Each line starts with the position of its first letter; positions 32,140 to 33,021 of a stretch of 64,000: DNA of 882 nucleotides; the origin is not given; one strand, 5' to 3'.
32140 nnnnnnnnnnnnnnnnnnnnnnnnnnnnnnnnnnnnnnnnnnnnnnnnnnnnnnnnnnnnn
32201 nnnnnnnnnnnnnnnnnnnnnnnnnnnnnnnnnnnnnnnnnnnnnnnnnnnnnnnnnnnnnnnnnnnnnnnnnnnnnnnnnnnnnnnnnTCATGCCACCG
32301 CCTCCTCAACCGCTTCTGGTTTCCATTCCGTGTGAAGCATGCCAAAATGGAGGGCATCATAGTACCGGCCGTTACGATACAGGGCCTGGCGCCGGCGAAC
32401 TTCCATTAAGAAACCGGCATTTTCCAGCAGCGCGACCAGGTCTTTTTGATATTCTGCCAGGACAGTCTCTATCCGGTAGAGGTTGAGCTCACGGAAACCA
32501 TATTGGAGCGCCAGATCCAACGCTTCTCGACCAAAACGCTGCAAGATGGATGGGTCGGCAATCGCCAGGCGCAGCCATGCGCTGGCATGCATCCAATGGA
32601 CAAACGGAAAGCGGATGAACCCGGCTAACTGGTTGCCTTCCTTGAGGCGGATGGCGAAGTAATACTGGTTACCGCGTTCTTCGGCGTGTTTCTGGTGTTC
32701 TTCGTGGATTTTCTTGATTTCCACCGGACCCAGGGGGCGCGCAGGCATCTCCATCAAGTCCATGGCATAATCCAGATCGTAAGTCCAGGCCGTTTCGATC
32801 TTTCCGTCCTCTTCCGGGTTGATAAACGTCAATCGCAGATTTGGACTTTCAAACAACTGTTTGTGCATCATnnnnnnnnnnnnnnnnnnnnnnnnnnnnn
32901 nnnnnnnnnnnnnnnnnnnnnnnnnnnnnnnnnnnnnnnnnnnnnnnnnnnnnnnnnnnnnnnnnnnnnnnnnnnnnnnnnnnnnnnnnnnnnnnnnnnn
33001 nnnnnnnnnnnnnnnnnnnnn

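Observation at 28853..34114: Tightly coupled ABC-2 exporter plus four GNAT acetyltransferases: candidate acetylate-and-export module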

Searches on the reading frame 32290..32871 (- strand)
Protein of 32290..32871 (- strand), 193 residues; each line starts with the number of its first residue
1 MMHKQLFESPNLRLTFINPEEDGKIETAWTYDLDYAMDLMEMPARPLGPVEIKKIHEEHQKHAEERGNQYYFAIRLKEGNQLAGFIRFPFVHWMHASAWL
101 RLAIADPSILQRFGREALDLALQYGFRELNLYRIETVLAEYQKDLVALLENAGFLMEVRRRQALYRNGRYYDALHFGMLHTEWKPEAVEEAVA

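Call 3: search_protein_families(library=pfam, proteins=[window:32290-32871:-], max_evalue=0.01)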
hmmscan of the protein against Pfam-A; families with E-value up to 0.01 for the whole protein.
window:32290-32871:- (193 aa): 2 families
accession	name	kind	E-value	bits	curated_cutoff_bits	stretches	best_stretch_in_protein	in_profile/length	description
PF13302.13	Acetyltransf_3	-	5.6e-08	34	25.4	1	29-154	18-137/138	Acetyltransferase (GNAT) domain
PF13420.13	Acetyltransf_4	-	5.9e-08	33.3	24.3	1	62-173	40-153/155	Acetyltransferase (GNAT) domain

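Call 4: search_protein_families(library=ncbifam, proteins=[window:32290-32871:-], max_evalue=0.01)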
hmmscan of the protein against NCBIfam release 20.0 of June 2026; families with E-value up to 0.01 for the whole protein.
window:32290-32871:- (193 aa): 3 families
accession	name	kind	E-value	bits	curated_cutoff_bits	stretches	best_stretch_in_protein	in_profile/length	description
NF011709.0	PRK15130.1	equivalog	5.1e-07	29.7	218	1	60-182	49-168/186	spermidine N1-acetyltransferase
TIGR03585.1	PseH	equivalog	2.1e-05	24.7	93.1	1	56-176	38-155/156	UDP-4-amino-4,6-dideoxy-N-acetyl-beta-L-altrosamine N-acetyltransferase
NF008072.0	PRK10809.1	equivalog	9.7e-05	22.2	190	1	64-186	70-193/194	ribosomal protein S5-alanine N-acetyltransferase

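Call 18: find_homologous_proteins(query=window:32290-32871:-, max_evalue=0.001)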
Query window:32290-32871:- (193 aa): 56 proteins with E <= 0.001 among 259 candidates.
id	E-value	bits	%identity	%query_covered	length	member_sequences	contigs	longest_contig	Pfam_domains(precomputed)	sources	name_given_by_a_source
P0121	3.7e-123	427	98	100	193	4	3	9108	PF13420.14,PF13302.14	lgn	-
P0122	4.3e-110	384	87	100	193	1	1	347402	PF13420.14,PF13302.14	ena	-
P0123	1.1e-109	383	85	100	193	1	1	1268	PF13420.14,PF13302.14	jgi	jgi:RimJ/RimL family protein N-acetyltransferase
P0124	7.0e-109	380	87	100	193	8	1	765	PF13420.14,PF13302.14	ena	-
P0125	7.0e-108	377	86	100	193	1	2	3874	PF13420.14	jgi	jgi:RimJ/RimL family protein N-acetyltransferase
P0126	4.1e-107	374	84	100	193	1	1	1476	PF13302.14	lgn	-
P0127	1.4e-106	373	85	99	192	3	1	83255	PF13302.14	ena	-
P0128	2.6e-106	372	83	100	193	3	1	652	PF13420.14,PF13302.14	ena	-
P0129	4.6e-106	371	85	99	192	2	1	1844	PF13420.14,PF13302.14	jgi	-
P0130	2.4e-104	365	82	100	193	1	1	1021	PF13420.14,PF13302.14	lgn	-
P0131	1.9e-95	336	74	100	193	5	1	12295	PF13420.14,PF13302.14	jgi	jgi:RimJ/RimL family protein N-acetyltransferase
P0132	4.6e-94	332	74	100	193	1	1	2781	-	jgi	jgi:RimJ/RimL family protein N-acetyltransferase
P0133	6.0e-93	328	73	100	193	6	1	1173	-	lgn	-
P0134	3.8e-91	322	70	100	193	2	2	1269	PF13420.14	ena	-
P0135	6.1e-91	321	70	100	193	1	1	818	PF13420.14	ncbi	-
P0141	7.1e-89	315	72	100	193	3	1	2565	PF13420.14,PF13302.14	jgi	jgi:RimJ/RimL family protein N-acetyltransferase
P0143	1.5e-88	314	72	100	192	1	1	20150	PF13302.14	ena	-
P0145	4.2e-88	312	69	100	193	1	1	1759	PF13302.14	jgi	jgi:RimJ/RimL family protein N-acetyltransferase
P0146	8.8e-88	311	70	99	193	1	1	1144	PF13302.14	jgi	jgi:RimJ/RimL family protein N-acetyltransferase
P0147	2.7e-86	306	67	100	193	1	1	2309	PF13302.14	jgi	jgi:RimJ/RimL family protein N-acetyltransferase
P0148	1.5e-85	304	69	100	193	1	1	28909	PF13302.14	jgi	jgi:RimJ/RimL family protein N-acetyltransferase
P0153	2.2e-83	297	64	100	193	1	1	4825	PF13302.14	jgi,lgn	jgi:RimJ/RimL family protein N-acetyltransferase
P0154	1.3e-79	285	68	95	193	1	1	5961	PF13302.14,PF00583.32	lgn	-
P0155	1.8e-75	271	60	100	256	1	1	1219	PF13302.14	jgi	jgi:RimJ/RimL family protein N-acetyltransferase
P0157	6.3e-65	237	69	81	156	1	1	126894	PF13302.14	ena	-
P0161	5.8e-64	234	54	98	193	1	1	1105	PF13420.14,PF13302.14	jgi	jgi:RimJ/RimL family protein N-acetyltransferase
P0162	1.0e-63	233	56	98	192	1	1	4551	PF13420.14,PF13302.14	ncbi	-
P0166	1.1e-61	226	55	98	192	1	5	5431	PF13420.14,PF13302.14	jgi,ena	-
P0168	2.0e-59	219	54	97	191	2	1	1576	PF13420.14,PF13302.14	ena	-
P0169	1.4e-58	216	53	99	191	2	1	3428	PF13420.14,PF13302.14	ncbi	-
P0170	3.3e-58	215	55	99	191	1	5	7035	PF13420.14,PF13302.14,PF00583.32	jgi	jgi:RimJ/RimL family protein N-acetyltransferase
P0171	4.2e-52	195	52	99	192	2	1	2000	PF13420.14,PF13302.14,PF00583.32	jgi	jgi:RimJ/RimL family protein N-acetyltransferase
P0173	2.6e-43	166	46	96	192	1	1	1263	PF13302.14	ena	-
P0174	2.9e-42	163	45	99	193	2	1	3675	PF13302.14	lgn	-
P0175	5.1e-40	155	42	94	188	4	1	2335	PF13420.14,PF13302.14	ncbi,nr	ncbi:MAG: GNAT family N-acetyltransferase [Anaerolineaceae bacterium]|nr:GNAT family N-acetyltransfe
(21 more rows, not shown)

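Call 20: find_related_loci(query=A1, collection=genome_contigs, flank=8000)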
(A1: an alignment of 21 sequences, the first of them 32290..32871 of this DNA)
Query A1 (193 aa) in genome_contigs; peptide patterns used: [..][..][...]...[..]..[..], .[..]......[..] (x = any residue, [..] = any of these).
48 stretches matched a pattern; 39 encode a relative of the query (tblastn E <= 1e-3); 39 distinct loci.
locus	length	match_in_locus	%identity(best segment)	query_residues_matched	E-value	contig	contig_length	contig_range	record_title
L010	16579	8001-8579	84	1-193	4e-111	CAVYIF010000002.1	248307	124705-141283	MAG: uncultured Chloroflexia bacterium isolate MFD05684.bin.2.144 genome assembly, contig: contig_106356, whole genome s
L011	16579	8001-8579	87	1-193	5e-113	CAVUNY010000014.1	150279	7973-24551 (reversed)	MAG: uncultured Chloroflexia bacterium isolate MFD02416.bin.3.166 genome assembly, contig: contig_83730, whole genome sh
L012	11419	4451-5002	55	1-184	3e-59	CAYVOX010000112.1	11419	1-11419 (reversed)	MAG TPA_asm: uncultured Anaerolineaceae bacterium isolate binchicken_co22_236 genome assembly, contig: NODE_5860_length_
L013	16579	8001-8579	45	1-193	4e-51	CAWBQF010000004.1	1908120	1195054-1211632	MAG: uncultured Chloroflexia bacterium isolate MFD01721.bin.2.163 genome assembly, contig: contig_3544, whole genome sho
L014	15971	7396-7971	45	1-193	2e-49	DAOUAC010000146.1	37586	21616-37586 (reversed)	MAG TPA_asm: Anaerolineaceae bacterium isolate H61_600 k121_271220, whole genome shotgun sequence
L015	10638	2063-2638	45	1-191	8e-48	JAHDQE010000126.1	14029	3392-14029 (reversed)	MAG: Ornatilinea sp. isolate SM3-B12.1 k141_8536, whole genome shotgun sequence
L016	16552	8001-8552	41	2-184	9e-43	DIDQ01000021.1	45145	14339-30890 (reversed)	MAG TPA_asm: Anaerolineales bacterium UBA5796 UBA5796_contig_298, whole genome shotgun sequence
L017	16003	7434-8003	39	2-184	1e-40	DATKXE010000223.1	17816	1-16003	MAG TPA_asm: Anaerolineales bacterium isolate SMAG_U14183 k141_1492089, whole genome shotgun sequence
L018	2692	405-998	37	2-184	7e-40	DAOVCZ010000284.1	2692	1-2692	MAG TPA_asm: Chloroflexota bacterium isolate CSMAG_1044 CSMAG_1044_k141_3095671_length_2692_cov_8.0000, whole genome sho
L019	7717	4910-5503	37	2-184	5e-40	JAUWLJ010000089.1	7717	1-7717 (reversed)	MAG: Chloroflexota bacterium isolate CSMAG_2369 CSMAG_2369_k141_812765_length_7717_cov_6.8527, whole genome shotgun sequ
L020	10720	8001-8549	42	2-183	2e-39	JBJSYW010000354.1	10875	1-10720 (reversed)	MAG: Chloroflexota bacterium isolate samp_4434_semibin_103 samp_4434_1191111, whole genome shotgun sequence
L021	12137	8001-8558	39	2-186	5e-35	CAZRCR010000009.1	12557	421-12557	MAG TPA_asm: uncultured Anaerolinea sp. isolate binchicken_co20_368 genome assembly, contig: NODE_9309_length_12557_cov_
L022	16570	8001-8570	34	1-193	3e-27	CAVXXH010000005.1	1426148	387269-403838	MAG: uncultured Chloroflexia bacterium isolate MFD04716.bin.1.227 genome assembly, contig: contig_6982, whole genome sho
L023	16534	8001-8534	33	1-184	7e-26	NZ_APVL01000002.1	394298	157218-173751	Cytobacillus firmus DS1 scaffold2, whole genome shotgun sequence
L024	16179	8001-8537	34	2-184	1e-23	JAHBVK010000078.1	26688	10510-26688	MAG: Anaerolineae bacterium isolate ACE_CHL13 CHL13_78, whole genome shotgun sequence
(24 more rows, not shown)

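Call 25: find_related_loci(query=A1, collection=metagenome_contigs, flank=8000)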
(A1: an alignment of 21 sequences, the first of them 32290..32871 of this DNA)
Query A1 (193 aa) in metagenome_contigs; peptide patterns used: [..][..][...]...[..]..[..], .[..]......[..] (x = any residue, [..] = any of these).
83 stretches matched a pattern; 52 encode a relative of the query (tblastn E <= 1e-3); 52 distinct loci.
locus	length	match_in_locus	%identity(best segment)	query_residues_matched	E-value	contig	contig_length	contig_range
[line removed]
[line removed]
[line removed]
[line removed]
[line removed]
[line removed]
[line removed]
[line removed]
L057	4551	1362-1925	56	1-189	2e-68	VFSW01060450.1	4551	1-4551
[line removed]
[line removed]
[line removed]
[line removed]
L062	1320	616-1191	45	1-191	6e-50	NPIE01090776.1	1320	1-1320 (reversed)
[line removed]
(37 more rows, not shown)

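Call 30: search_solved_structures(query=A1, max_evalue=0.001)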
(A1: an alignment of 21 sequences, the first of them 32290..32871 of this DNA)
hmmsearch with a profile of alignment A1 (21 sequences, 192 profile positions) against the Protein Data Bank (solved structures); distinct sequences matched with E-value up to 0.001: 32.
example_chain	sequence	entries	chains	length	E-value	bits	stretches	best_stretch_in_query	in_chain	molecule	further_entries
7kwh_A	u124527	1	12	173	4.3e-15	58.8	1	61-184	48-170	Spermidine N(1)-acetyltransferase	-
7kwj_A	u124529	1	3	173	5.6e-15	58.5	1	60-184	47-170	Spermidine N(1)-acetyltransferase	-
4ygo_A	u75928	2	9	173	5.8e-15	58.4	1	61-184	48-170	Spermidine n1-acetyltransferase | Spermidine N(1)-acetyltransferase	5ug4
6dau_A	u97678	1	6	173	5.9e-15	58.4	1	60-184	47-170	Spermidine N1-acetyltransferase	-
4jjx_A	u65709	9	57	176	6.1e-15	58.4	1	61-184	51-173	Spermidine n1-acetyltransferase | Spermidine N(1)-acetyltransferase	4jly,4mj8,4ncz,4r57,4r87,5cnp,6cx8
4mhd_A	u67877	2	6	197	8.1e-15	58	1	61-184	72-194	Spermidine n1-acetyltransferase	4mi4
7kx2_A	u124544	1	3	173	1.4e-14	57.2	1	61-184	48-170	Spermidine N(1)-acetyltransferase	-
7kx3_A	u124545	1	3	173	3.8e-14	55.7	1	61-184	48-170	Spermidine N(1)-acetyltransferase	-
7kwx_A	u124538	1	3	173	8.3e-14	54.7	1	61-184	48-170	Spermidine N(1)-acetyltransferase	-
8fv0_C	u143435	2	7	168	2.4e-13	53.1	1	75-182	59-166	Diamine N-acetyltransferase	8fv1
5ix3_A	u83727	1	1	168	3e-13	52.8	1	75-182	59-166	Diamine N-acetyltransferase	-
6vfm_A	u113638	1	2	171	5.1e-13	52.1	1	50-182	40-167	Spermidine N1-acetyltransferase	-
7kwq_A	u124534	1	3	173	5.4e-13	52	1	61-184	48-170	Spermidine N(1)-acetyltransferase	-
6d72_A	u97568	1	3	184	1.3e-12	50.8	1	76-184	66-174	Spermidine N1-acetyltransferase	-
5wif_A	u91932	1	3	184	1.3e-12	50.8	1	76-184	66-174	Spermidine N1-acetyltransferase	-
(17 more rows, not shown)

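Call 36: search_protein_families(library=pfam, proteins=[L015:667-1149:+, L022:7529-7978:+, L017:9628-10908:+, L016:9273-10529:+, L012:7517-8764:+], max_evalue=0.01)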
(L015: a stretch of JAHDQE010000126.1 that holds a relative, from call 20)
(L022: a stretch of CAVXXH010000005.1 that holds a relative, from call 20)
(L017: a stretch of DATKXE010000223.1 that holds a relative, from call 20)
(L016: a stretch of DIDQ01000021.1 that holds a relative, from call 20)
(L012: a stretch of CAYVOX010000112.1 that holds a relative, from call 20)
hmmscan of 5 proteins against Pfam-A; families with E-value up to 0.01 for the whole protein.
L015:667-1149:+ (160 aa): 0 families

L022:7529-7978:+ (149 aa): 0 families

L017:9628-10908:+ (426 aa): 6 families
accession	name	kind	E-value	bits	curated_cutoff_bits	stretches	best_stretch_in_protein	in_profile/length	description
PF07690.21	MFS_1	-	1.8e-53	182.1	33.4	2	34-266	2-231/347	Major Facilitator Superfamily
PF12832.13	MFS_1_like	-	3e-13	50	25.2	1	21-181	205-367/373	MFS_1 like family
PF00083.30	Sugar_tr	-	5.1e-10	39.3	22.3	1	273-407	46-186/452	Sugar (and other) transporter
PF05977.19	MFS_3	-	1.3e-08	34.2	27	1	286-414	58-190/524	Transmembrane secretion effector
PF13347.12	MFS_2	-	2.6e-08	33.3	27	1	161-355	147-343/427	MFS/sugar transport protein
PF03209.21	PUCC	-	1.5e-05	24.7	21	1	117-367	94-341/401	PUCC protein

L016:9273-10529:+ (418 aa): 5 families
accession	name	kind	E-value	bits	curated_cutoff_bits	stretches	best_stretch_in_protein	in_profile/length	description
PF07690.21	MFS_1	-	3.8e-48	164.6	33.4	2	21-222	2-214/347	Major Facilitator Superfamily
PF12832.13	MFS_1_like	-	7.9e-15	55.2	25.2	2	160-386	146-372/373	MFS_1 like family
PF13347.12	MFS_2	-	6e-09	35.4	27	1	161-345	164-343/427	MFS/sugar transport protein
PF00083.30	Sugar_tr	-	3.8e-08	33.1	22.3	1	256-401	43-190/452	Sugar (and other) transporter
PF05977.19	MFS_3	-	3.4e-07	29.5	27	1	256-401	41-188/524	Transmembrane secretion effector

L012:7517-8764:+ (415 aa): 4 families
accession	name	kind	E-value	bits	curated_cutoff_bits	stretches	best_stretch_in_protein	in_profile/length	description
PF07690.21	MFS_1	-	5.8e-50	170.6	33.4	2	22-254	2-231/347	Major Facilitator Superfamily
PF12832.13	MFS_1_like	-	2e-10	40.7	25.2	2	12-171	208-369/373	MFS_1 like family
PF00083.30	Sugar_tr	-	4.9e-09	36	22.3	2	259-379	44-166/452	Sugar (and other) transporter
PF05977.19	MFS_3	-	3e-05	23.1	27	1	11-409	5-401/524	Transmembrane secretion effector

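Call 78: search_solved_structures(query=window:32290-32871:-, max_evalue=0.01, show_alignments=2)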
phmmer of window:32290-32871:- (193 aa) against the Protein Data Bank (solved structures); distinct sequences matched with E-value up to 0.01: 24.
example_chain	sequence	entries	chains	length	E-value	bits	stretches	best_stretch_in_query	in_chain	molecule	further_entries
7kwh_A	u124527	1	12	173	6.1e-09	39.3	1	54-182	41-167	Spermidine N(1)-acetyltransferase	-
6dau_A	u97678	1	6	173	6.8e-09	39.1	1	54-182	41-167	Spermidine N1-acetyltransferase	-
4ygo_A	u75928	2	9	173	7.4e-09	39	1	54-182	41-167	Spermidine n1-acetyltransferase | Spermidine N(1)-acetyltransferase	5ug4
4jjx_A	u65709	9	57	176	7.6e-09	39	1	54-182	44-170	Spermidine n1-acetyltransferase | Spermidine N(1)-acetyltransferase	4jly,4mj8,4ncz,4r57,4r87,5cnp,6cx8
7kwj_A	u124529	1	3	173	7.9e-09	38.9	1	53-182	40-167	Spermidine N(1)-acetyltransferase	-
4mhd_A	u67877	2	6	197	9.2e-09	38.7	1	54-182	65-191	Spermidine n1-acetyltransferase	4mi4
7kx2_A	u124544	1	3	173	9.2e-09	38.7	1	54-182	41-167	Spermidine N(1)-acetyltransferase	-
7kx3_A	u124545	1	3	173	2.3e-08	37.4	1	54-182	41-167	Spermidine N(1)-acetyltransferase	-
8fv0_C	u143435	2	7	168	1e-07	35.3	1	76-183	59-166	Diamine N-acetyltransferase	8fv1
5ix3_A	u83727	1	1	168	1e-07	35.3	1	76-183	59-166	Diamine N-acetyltransferase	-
6vfm_A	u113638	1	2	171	1.1e-07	35.1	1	55-181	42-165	Spermidine N1-acetyltransferase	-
7kwx_A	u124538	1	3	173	1.5e-07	34.8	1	54-182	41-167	Spermidine N(1)-acetyltransferase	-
7kwq_A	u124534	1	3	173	2.8e-07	33.9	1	54-182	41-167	Spermidine N(1)-acetyltransferase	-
6vfn_A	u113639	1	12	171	4.6e-07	33.2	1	55-181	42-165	Spermidine N1-acetyltransferase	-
3tth_A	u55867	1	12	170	7e-07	32.5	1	52-178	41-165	Spermidine N1-acetyltransferase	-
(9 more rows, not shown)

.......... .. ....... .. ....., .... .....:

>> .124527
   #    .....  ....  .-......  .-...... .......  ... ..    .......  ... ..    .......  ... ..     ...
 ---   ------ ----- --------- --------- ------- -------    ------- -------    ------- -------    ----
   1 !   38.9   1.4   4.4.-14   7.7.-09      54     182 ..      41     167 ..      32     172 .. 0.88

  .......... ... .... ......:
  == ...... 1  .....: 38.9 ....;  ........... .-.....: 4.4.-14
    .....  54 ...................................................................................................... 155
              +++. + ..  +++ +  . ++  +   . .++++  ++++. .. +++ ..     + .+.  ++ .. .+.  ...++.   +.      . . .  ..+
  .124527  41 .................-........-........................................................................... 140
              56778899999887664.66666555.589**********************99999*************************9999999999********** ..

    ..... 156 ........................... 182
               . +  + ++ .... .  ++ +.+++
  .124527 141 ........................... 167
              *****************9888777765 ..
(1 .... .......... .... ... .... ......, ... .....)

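Call 97: search_protein_families(library=padloc, proteins=[window:32290-32871:-, L022:7529-7978:+], max_evalue=0.001)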
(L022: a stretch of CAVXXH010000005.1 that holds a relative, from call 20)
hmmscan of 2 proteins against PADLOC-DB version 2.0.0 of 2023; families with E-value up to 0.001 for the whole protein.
window:32290-32871:- (193 aa): 0 families

L022:7529-7978:+ (149 aa): 0 families
